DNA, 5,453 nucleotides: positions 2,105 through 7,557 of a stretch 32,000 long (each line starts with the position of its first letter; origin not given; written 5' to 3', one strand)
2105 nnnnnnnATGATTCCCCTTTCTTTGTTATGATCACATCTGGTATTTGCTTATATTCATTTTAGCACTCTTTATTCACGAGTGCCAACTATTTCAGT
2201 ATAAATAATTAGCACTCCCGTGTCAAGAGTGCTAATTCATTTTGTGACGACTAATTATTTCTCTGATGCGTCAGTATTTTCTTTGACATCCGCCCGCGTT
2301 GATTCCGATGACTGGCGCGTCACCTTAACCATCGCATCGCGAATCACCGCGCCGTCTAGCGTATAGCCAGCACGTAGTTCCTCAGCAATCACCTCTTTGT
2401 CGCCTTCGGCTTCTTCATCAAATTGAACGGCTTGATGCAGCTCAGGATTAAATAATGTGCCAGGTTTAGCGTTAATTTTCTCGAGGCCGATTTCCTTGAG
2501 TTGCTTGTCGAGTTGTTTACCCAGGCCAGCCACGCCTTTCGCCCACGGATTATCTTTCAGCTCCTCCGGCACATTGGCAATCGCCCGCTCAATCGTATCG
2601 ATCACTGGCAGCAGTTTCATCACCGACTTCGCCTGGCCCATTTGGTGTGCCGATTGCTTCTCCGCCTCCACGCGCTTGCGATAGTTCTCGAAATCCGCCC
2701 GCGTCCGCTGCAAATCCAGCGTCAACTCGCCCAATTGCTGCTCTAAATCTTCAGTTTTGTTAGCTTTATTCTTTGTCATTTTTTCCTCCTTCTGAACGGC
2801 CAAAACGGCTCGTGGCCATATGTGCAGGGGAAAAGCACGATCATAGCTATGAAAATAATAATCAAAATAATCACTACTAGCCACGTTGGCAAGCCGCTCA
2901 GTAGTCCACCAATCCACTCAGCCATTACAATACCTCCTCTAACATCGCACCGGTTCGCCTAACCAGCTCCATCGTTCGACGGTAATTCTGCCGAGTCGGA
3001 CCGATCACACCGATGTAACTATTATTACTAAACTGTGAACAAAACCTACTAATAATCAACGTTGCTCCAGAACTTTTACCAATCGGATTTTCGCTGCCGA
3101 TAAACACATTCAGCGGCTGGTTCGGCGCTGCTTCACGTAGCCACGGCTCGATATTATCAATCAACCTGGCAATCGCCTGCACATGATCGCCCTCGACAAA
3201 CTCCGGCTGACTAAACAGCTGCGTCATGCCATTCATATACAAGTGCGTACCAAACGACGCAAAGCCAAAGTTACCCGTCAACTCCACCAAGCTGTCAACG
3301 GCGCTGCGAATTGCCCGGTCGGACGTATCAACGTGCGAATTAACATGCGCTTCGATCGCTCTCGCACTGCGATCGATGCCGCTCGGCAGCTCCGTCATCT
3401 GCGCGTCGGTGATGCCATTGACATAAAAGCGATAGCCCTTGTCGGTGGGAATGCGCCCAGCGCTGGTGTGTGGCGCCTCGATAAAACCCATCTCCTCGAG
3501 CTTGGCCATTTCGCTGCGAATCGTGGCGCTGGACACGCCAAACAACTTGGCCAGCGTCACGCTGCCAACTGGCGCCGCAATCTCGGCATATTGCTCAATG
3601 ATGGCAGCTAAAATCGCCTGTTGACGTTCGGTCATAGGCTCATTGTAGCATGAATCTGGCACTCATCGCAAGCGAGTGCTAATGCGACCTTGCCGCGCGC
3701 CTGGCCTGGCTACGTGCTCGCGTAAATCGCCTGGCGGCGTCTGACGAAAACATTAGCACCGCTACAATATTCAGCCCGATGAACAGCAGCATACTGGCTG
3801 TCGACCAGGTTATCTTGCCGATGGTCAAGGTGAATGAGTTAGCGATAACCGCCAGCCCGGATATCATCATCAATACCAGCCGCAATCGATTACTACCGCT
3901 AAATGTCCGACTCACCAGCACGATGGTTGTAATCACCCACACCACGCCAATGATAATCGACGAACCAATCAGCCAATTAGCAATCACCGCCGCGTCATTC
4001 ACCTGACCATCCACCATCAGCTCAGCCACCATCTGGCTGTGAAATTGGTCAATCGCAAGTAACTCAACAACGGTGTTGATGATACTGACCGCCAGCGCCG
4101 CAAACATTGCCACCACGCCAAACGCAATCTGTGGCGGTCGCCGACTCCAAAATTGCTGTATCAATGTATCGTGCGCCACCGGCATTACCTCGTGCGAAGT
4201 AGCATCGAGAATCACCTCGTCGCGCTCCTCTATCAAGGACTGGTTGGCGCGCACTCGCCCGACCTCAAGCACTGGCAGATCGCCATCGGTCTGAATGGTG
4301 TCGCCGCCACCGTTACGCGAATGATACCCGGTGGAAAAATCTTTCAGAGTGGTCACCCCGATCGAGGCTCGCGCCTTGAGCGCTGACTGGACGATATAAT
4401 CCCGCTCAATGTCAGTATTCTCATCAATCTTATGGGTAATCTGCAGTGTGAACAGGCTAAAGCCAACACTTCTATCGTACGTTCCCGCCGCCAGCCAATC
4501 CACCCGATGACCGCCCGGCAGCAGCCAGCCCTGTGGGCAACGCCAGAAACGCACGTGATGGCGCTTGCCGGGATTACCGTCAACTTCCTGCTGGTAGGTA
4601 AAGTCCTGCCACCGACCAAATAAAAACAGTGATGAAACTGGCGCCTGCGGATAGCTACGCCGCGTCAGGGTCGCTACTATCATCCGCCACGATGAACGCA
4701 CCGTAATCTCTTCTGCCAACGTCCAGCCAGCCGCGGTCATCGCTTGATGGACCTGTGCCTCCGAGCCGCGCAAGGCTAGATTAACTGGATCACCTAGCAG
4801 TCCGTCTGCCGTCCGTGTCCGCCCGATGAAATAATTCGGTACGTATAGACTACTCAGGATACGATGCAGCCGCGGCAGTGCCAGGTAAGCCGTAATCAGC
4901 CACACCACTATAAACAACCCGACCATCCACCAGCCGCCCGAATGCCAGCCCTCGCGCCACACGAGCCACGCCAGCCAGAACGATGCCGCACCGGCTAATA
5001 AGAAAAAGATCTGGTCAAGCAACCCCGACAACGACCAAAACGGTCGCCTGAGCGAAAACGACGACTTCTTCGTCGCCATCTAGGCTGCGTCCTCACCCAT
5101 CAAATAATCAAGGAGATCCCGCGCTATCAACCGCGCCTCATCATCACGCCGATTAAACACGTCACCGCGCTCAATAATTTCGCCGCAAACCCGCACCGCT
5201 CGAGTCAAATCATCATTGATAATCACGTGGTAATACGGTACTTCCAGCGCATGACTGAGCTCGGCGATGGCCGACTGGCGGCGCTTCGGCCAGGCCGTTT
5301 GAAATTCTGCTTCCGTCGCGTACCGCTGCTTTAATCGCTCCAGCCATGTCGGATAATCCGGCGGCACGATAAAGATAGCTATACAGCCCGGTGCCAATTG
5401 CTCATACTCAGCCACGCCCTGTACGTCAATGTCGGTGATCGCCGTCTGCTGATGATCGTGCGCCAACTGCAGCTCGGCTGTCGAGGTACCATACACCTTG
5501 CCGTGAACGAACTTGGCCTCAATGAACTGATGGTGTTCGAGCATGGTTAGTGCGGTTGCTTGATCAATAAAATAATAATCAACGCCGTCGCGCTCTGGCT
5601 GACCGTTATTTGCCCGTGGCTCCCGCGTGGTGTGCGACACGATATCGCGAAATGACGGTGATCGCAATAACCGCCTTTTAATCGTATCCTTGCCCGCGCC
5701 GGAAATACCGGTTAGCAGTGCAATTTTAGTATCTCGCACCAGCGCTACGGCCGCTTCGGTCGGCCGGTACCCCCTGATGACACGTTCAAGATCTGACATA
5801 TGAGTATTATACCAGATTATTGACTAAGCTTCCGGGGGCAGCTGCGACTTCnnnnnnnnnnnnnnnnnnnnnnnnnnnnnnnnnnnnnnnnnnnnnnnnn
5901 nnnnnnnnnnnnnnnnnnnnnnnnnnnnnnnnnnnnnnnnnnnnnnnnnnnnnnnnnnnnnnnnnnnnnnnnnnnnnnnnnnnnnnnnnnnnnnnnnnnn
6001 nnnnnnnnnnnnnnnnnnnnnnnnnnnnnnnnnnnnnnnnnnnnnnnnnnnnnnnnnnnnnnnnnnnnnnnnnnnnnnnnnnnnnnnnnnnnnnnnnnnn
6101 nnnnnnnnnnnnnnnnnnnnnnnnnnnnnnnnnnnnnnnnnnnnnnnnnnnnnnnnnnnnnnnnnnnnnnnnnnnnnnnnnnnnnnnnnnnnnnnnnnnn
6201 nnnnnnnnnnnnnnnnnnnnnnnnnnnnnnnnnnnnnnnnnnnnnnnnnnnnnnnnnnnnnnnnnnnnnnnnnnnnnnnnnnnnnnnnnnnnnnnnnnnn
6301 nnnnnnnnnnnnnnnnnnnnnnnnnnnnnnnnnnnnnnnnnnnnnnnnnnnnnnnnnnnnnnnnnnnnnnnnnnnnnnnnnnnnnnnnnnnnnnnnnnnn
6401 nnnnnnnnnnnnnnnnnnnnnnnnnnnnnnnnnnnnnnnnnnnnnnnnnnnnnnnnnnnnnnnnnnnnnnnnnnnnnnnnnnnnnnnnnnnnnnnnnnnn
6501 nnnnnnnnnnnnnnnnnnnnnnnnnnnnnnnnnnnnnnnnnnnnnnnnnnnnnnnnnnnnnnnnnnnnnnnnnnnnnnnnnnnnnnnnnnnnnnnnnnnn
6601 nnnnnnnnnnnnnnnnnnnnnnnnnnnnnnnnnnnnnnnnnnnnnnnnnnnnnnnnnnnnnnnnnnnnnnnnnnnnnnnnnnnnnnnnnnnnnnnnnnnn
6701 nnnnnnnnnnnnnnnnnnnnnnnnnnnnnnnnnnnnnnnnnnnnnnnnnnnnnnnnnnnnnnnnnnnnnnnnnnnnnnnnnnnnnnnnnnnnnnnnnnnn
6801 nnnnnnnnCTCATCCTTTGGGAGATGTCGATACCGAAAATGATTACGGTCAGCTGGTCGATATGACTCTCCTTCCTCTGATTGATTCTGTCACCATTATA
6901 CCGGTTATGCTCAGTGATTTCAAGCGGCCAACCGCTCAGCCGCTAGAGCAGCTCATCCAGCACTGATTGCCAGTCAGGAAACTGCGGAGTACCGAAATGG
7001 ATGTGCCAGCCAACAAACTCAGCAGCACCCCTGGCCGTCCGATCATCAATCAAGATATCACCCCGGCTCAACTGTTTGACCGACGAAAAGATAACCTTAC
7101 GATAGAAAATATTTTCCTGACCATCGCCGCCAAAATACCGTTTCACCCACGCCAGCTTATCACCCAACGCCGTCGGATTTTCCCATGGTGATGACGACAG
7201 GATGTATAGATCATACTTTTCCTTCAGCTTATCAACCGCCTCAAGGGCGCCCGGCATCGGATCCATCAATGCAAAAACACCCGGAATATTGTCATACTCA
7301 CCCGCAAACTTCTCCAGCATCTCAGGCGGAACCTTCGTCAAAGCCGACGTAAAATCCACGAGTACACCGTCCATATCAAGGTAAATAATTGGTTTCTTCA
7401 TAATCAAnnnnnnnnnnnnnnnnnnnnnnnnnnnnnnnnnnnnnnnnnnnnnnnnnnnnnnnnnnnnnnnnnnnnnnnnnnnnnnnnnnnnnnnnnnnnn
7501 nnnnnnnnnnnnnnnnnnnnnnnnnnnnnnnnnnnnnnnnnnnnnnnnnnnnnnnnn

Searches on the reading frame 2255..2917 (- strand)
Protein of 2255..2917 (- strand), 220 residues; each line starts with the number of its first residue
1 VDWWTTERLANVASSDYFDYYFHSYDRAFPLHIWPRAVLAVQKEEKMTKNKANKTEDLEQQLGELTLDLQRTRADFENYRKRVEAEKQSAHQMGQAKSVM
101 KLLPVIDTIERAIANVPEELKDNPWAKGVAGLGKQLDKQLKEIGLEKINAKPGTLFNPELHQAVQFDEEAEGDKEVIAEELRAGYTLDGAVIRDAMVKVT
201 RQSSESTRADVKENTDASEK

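Call 90: search_protein_families(library=pfam, proteins=[window:2255-2917:-], max_evalue=0.0001)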
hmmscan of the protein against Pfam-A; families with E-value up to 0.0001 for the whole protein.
window:2255-2917:- (220 aa): 1 family
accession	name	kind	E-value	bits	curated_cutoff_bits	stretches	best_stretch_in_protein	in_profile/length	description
PF01025.24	GrpE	-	2.2e-38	132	25.8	1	42-200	7-164/165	GrpE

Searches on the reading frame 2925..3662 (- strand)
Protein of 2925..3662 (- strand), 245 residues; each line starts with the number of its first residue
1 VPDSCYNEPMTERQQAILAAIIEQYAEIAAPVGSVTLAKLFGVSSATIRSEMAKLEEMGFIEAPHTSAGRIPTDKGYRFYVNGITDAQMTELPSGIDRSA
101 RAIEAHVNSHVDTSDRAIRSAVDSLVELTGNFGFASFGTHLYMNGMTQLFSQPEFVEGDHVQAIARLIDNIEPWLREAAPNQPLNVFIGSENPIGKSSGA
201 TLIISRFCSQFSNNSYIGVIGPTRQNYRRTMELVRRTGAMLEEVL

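Call 90: search_protein_families(library=pfam, proteins=[window:2925-3662:-], max_evalue=0.0001)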
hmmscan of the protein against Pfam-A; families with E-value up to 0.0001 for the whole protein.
window:2925-3662:- (245 aa): 3 families
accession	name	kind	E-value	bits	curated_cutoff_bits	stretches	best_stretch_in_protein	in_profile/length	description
PF01628.27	HrcA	-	3e-17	63.8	22.2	1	100-231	87-215/215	HrcA protein C terminal domain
PF03444.21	HrcA_DNA-bdg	-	2.5e-06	27.5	21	1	10-78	2-71/79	Winged helix-turn-helix transcription repressor, HrcA DNA-binding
PF21715.3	CggR_N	-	6.7e-05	23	30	0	24-77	10-61/71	CggR N-terminal DNA binding domain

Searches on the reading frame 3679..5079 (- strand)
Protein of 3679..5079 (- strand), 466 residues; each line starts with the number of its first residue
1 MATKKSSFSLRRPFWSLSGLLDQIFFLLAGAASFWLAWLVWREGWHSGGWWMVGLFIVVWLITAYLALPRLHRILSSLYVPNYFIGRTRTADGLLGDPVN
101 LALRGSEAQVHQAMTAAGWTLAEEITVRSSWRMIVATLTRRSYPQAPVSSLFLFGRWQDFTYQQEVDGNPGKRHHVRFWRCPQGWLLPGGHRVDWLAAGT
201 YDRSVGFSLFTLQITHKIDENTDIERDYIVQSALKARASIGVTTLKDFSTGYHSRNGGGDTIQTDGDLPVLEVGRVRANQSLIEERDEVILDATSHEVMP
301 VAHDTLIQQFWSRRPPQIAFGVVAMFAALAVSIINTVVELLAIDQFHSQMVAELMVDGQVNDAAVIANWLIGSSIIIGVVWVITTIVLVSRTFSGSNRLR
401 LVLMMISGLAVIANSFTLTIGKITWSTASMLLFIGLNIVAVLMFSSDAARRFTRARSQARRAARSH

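Call 14: search_protein_families(library=pfam, proteins=[window:3679-5079:-], max_evalue=0.001)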
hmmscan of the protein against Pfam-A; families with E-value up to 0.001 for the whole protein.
window:3679-5079:- (466 aa): 1 family
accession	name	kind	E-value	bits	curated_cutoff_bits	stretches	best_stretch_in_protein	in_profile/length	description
PF14067.11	LssY_C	-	1.6e-74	250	25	1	79-268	3-188/188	LssY C-terminus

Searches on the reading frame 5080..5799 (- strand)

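Call 14: search_protein_families(library=pfam, proteins=[window:5080-5799:-], max_evalue=0.001)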
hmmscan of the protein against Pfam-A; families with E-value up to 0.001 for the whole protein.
window:5080-5799:- (239 aa): 2 families
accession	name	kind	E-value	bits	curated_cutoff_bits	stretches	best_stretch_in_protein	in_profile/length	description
PF00625.27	Guanylate_kin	-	9.1e-29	100.9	25.2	1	25-210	3-180/182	Guanylate kinase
PF13671.12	AAA_33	-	0.00047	20.9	27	0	28-165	3-124/143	AAA domain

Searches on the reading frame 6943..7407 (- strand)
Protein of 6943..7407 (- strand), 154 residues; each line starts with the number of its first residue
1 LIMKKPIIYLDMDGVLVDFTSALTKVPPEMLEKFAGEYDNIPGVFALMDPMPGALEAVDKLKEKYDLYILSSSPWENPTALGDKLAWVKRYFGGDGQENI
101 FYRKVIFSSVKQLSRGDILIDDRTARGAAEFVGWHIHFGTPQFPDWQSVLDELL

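Call 90: search_protein_families(library=pfam, proteins=[window:6943-7407:-], max_evalue=0.0001)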
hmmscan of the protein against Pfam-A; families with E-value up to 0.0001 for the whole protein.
window:6943-7407:- (154 aa): 2 families
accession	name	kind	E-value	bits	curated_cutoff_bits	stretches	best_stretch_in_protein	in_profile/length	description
PF06941.18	NT5C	-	3.1e-16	60.2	24.8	1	37-141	55-153/180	5' nucleotidase, deoxy (Pyrimidine), cytosolic type C protein (NT5C)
PF00702.32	Hydrolase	-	3.8e-06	27.9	26.4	0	40-92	86-141/191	haloacid dehalogenase-like hydrolase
